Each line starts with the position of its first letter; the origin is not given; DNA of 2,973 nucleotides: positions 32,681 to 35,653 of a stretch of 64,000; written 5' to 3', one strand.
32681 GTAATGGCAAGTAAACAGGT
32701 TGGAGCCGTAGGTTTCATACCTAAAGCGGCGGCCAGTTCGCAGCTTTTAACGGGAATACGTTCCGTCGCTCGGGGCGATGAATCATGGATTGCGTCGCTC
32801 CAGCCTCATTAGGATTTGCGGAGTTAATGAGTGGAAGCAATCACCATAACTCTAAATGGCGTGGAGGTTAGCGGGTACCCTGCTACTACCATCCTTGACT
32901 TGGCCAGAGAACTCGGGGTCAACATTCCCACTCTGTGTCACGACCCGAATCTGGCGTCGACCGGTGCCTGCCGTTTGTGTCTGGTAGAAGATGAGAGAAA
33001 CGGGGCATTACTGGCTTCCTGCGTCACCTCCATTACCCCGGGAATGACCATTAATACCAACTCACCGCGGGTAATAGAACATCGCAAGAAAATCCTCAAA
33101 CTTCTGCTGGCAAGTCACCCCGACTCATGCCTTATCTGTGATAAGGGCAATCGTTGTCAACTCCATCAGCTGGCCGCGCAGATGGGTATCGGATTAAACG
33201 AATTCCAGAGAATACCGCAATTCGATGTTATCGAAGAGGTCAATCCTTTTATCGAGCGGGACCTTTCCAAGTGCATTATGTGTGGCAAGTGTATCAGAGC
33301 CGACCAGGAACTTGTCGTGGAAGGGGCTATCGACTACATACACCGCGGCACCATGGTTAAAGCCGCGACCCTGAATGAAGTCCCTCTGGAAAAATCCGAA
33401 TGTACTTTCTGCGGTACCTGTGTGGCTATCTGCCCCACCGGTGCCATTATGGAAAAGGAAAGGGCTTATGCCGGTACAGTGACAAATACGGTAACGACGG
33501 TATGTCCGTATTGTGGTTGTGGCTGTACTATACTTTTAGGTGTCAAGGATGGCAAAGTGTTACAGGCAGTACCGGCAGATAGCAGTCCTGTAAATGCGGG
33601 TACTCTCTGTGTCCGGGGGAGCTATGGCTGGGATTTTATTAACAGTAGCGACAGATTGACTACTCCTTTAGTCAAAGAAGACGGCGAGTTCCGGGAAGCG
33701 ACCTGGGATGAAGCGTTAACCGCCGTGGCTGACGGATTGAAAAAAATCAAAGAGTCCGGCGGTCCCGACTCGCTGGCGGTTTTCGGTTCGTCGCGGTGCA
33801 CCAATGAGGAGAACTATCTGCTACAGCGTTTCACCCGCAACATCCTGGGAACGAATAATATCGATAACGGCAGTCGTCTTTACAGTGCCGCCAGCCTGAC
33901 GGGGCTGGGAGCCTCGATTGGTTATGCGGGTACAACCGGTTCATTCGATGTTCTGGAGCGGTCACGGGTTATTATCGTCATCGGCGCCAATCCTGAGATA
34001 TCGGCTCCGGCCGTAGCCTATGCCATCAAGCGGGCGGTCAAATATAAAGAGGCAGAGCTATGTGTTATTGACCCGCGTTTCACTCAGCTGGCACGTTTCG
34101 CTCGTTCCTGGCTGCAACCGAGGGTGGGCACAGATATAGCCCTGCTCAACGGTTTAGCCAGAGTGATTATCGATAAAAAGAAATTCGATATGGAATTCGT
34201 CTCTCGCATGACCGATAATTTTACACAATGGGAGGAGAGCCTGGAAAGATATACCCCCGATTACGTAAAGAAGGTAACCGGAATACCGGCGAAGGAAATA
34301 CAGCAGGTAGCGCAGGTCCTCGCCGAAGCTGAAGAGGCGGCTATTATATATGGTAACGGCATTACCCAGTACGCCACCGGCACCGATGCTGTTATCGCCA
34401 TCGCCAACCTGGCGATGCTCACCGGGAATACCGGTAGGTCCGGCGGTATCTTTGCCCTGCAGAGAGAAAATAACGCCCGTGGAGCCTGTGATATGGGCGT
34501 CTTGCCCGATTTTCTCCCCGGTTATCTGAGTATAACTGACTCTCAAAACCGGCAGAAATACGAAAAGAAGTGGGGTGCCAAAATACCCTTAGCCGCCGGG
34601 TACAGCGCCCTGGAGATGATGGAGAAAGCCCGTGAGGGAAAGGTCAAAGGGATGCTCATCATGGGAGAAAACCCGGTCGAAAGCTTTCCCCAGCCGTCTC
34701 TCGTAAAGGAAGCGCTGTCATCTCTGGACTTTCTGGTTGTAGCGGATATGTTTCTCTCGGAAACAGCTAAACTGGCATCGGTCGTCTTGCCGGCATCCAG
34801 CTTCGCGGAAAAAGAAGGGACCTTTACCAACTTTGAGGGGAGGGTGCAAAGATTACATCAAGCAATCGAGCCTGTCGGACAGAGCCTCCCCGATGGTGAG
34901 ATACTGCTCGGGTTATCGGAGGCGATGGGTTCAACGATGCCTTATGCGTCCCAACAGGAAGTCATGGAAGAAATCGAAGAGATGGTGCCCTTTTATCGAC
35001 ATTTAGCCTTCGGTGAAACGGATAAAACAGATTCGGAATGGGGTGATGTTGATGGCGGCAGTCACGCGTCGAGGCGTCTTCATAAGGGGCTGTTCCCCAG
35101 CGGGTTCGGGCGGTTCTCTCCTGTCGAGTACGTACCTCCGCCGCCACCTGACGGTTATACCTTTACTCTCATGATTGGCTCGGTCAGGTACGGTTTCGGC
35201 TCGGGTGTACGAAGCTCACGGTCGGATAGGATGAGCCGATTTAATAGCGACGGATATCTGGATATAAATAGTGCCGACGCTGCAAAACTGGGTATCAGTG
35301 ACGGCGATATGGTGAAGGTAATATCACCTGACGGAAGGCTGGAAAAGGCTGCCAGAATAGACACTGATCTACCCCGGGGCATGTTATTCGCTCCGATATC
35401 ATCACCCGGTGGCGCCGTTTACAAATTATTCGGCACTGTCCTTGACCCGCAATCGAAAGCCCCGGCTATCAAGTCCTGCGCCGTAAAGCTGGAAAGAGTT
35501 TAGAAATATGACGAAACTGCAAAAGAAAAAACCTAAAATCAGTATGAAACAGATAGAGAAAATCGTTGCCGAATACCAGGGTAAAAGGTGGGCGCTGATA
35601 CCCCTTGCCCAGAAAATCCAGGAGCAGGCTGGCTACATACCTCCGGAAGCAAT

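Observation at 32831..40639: Candidate new methylene-THF reductase architecture: FdhA/NuoG-like, NuoE-like, NuoF-GltD fusion, MetV and MetF in one operon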

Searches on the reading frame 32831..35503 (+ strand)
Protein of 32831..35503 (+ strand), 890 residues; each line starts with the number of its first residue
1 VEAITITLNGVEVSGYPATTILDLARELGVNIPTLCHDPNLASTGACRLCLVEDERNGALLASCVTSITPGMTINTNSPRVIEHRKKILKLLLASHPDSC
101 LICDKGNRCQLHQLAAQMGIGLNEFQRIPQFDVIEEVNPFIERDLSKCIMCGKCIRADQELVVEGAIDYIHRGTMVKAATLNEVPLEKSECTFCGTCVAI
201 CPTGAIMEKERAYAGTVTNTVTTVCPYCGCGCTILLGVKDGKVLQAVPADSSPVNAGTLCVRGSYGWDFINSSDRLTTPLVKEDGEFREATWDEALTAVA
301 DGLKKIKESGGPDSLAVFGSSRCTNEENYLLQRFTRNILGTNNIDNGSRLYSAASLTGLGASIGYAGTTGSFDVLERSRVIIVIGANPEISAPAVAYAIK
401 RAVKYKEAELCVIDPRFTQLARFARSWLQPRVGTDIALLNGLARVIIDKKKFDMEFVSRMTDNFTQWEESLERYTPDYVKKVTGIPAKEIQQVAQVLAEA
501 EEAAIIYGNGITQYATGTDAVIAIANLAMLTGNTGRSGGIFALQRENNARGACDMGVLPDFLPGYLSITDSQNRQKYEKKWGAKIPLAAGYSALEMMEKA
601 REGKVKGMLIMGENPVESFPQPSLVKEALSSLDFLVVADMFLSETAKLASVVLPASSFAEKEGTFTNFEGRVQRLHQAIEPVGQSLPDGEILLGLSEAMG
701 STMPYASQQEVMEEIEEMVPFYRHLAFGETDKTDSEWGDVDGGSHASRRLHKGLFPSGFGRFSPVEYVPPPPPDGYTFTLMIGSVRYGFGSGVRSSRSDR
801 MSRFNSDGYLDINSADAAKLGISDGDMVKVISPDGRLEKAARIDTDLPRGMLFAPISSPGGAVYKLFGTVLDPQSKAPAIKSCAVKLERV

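Call 3: search_protein_families(library=pfam, proteins=[window:32831-35503:+])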
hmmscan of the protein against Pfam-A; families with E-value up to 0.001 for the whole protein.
window:32831-35503:+ (890 aa): 11 families
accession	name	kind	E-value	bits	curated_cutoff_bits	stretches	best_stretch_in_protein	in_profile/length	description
PF00384.28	Molybdopterin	-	4.7e-72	243.4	24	1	275-697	1-352/353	Molybdopterin oxidoreductase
PF01568.27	Molydop_binding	-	2.5e-18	66.6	26.8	1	778-884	1-110/110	Molydopterin dinucleotide binding domain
PF04879.21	Molybdop_Fe4S4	-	3.1e-17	62.7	22.7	1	220-272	3-55/55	Molybdopterin oxidoreductase Fe4S4 domain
PF13510.11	Fer2_4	-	9.8e-16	58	22.8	1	2-78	2-81/82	2Fe-2S iron-sulfur cluster binding domain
PF10588.14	NADH-G_4Fe-4S_3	-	1.8e-12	47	27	1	85-120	1-36/40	NADH-ubiquinone oxidoreductase-G iron-sulfur binding region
PF22117.2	Fer4_Nqo3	-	4.9e-08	33.5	27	1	139-206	2-66/67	NADH-quinone oxidoreductase subunit 3, ferredoxin-like domain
PF00037.32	Fer4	-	7.7e-07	29.1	21.1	1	188-206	5-23/24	4Fe-4S binding domain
PF12838.12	Fer4_7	-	3.5e-06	27.8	27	1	147-205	1-52/52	4Fe-4S dicluster domain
PF13459.11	Fer4_15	-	1.6e-05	26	22.4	0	185-214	2-30/66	4Fe-4S single cluster domain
PF14697.11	Fer4_21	-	2.7e-05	24.6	35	1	146-206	6-57/59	4Fe-4S dicluster domain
PF13187.11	Fer4_9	-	0.00014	22.3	27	1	147-206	1-52/52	4Fe-4S dicluster domain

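Call 23: search_solved_structures(query=window:32831-35503:+, show_alignments=3, max_evalue=1e-10)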
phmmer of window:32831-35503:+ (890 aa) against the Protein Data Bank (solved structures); distinct sequences matched with E-value up to 1e-10: 114 (the best 60 are shown).
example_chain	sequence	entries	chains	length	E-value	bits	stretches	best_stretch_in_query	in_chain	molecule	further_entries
8rqz_C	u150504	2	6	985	9e-175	586.5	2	199-888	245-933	Probable oxidoreductase YjgC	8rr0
9gzq_A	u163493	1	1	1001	9.7e-175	586.4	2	199-888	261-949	Probable oxidoreductase YjgC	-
9wxb_B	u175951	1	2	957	4.5e-159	534.6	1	4-860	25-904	Formate dehydrogenase alpha subunit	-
6tg9_A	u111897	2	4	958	1.6e-158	532.8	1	4-884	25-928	Formate dehydrogenase subunit alpha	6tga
7vw6_A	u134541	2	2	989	1.5e-152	513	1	4-886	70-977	Formate dehydrogenase | Tungsten-containing formate dehydrogenase alpha subunit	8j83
7e5z_A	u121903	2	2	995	1.6e-152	513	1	4-886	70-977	Formate dehydrogenase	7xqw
7qv7_S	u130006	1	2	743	2.6e-144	485.8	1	220-732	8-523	Hydrogen dependent carbon dioxide reductase subunit FdhF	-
9t1s_L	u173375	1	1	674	3.5e-143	482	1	221-890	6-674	formate dehydrogenase (coenzyme F420)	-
1aa6_A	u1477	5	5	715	9.6e-133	447.5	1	220-889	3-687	FORMATE DEHYDROGENASE H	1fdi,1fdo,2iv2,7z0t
7bkb_D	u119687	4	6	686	3.8e-130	438.9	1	219-890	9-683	Formate dehydrogenase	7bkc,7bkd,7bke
9bov_A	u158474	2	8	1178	5.9e-80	272.9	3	100-557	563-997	Molybdopterin oxidoreductase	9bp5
8e9g_G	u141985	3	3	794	1.4e-79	271.6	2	2-441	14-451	NADH-quinone oxidoreductase subunit G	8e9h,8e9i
2jio_A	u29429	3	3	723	6.7e-78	266.1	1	221-697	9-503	PERIPLASMIC NITRATE REDUCTASE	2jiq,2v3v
2jim_A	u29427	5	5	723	3e-77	263.9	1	221-697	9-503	PERIPLASMIC NITRATE REDUCTASE | PROTEIN (PERIPLASMIC NITRATE REDUCTASE)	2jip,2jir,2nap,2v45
8oh5_C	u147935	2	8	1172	1.1e-74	255.5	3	108-393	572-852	Formate dehydrogenase-O, major subunit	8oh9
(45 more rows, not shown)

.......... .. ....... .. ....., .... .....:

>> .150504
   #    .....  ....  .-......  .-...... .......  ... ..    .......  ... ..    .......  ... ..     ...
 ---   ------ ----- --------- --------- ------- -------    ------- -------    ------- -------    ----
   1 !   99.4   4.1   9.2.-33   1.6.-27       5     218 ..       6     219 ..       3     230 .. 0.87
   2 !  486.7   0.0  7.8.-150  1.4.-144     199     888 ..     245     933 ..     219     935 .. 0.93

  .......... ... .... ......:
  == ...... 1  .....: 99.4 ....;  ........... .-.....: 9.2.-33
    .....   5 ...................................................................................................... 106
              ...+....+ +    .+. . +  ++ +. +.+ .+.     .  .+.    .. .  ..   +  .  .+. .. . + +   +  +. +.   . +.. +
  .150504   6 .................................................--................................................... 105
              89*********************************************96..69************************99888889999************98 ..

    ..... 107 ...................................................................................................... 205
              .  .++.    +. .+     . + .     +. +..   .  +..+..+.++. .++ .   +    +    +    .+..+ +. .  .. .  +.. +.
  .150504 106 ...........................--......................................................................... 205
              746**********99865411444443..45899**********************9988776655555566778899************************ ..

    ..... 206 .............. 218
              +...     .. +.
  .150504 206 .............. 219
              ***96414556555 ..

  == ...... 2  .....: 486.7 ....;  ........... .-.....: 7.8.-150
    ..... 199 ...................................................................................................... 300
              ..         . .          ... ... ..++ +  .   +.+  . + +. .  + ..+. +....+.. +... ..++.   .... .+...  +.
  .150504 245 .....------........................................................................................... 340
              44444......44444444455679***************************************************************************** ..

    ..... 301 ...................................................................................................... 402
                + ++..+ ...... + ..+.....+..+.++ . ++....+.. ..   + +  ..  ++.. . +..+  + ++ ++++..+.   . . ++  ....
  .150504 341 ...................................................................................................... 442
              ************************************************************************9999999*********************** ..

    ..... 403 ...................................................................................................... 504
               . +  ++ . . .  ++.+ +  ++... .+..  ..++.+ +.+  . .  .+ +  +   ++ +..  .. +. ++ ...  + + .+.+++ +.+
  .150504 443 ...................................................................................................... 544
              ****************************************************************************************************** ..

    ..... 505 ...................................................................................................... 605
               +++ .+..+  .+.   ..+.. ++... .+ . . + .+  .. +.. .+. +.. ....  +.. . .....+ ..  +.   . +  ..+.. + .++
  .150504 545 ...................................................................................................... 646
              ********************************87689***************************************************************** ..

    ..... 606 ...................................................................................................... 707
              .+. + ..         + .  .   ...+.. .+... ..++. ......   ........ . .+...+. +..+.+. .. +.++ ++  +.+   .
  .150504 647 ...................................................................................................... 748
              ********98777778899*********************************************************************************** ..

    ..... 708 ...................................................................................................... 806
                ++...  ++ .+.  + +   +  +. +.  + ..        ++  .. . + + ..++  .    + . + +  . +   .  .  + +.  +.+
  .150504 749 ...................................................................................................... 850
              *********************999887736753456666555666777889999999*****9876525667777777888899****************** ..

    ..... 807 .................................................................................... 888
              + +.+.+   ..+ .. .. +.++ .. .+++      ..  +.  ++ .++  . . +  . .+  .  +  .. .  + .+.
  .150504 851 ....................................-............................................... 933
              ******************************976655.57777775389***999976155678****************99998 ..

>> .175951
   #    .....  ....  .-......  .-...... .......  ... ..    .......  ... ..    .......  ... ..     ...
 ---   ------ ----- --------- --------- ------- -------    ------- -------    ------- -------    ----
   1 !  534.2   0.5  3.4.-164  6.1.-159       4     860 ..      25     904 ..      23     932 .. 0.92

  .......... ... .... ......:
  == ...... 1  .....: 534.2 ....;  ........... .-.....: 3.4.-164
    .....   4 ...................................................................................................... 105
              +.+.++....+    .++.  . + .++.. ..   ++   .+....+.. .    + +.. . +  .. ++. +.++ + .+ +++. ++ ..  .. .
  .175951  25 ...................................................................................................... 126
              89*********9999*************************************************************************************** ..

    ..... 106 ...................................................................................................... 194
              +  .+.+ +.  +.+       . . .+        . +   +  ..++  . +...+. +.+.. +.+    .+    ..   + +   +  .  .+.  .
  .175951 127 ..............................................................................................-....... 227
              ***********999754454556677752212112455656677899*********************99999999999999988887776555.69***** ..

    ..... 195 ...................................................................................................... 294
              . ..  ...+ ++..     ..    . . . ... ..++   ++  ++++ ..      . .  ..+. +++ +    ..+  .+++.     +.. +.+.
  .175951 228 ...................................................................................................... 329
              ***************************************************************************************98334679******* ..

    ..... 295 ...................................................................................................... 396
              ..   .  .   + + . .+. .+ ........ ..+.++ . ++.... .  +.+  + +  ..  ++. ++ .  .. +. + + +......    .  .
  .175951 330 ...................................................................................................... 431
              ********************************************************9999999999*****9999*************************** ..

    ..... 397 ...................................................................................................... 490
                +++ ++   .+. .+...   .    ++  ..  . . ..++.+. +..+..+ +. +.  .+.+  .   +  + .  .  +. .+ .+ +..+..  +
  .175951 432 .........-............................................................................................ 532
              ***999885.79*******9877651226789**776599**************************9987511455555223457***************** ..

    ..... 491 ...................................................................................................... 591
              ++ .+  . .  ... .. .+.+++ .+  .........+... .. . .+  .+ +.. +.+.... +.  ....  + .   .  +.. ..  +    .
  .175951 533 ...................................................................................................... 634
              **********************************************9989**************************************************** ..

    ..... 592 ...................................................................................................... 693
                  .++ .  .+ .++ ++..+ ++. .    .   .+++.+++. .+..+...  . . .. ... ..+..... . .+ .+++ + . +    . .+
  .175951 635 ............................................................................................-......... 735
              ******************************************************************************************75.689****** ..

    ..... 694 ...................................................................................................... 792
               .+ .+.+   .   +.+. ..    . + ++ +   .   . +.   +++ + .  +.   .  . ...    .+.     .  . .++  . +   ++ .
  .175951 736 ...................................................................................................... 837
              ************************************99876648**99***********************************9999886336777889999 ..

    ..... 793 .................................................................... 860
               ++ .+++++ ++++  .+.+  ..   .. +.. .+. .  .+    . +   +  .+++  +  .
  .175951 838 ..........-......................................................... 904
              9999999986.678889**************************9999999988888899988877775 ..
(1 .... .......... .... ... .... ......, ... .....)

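Call 62: search_protein_representatives(protein=window:32831-35503:+)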
Query: 890 residues. Proteins with E-value up to 0.001 (for the whole library): 38564; up to 1e-10: 18560; up to 1e-30: 4553. The best 150 are listed.
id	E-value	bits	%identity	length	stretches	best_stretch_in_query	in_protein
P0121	0.0e+00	1203.2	59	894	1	1-889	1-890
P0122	9.1e-291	983.6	50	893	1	1-890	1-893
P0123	1.3e-285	966.6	41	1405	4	4-706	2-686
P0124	2.6e-261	886.1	48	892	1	4-889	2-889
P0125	2.7e-252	856.3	50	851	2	1-725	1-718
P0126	1.1e-243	827.8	47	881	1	2-890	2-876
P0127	7.3e-237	805.3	42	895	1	1-889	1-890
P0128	1.2e-235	801.2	44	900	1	1-889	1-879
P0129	6.7e-228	775.6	43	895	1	2-889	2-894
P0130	5.3e-226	769.3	43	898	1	1-875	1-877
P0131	8.1e-226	768.7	59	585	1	2-585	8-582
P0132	6.3e-218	742.6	41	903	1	4-886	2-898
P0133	7.1e-210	716.0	47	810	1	2-724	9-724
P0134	2.5e-204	697.6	41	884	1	1-880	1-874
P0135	3.2e-202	690.7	40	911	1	5-889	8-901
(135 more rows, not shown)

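Call 65: find_encoding_contigs(protein=P0122, flank=8000, max_places=3)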
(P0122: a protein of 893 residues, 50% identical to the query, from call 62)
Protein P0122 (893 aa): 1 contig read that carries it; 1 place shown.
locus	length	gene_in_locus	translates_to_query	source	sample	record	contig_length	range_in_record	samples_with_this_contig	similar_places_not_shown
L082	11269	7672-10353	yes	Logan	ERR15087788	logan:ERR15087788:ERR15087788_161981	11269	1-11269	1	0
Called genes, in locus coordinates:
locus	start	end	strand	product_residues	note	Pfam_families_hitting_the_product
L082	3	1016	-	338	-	?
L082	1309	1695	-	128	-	PF07238:PilZ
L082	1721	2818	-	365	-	PF01098:FTSW_RODA_SPOVE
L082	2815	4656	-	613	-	PF03717:PBP_dimer, PF00905:Transpeptidase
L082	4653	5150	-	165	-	PF04093:MreD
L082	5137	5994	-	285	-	PF04085:MreC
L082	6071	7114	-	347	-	PF06723:MreB_Mbl, PF00022:Actin (faint), PF00012:HSP70, PF14450:FtsA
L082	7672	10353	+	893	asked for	PF13510:Fer2_4, PF10588:NADH-G_4Fe-4S_3, PF22117:Fer4_Nqo3, PF12838:Fer4_7, PF00037:Fer4 (weak), PF04879:Molybdop_Fe4S4, PF00384:Molybdopterin, PF01568:Molydop_binding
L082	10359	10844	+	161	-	PF01257:2Fe-2S_thioredx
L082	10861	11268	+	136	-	?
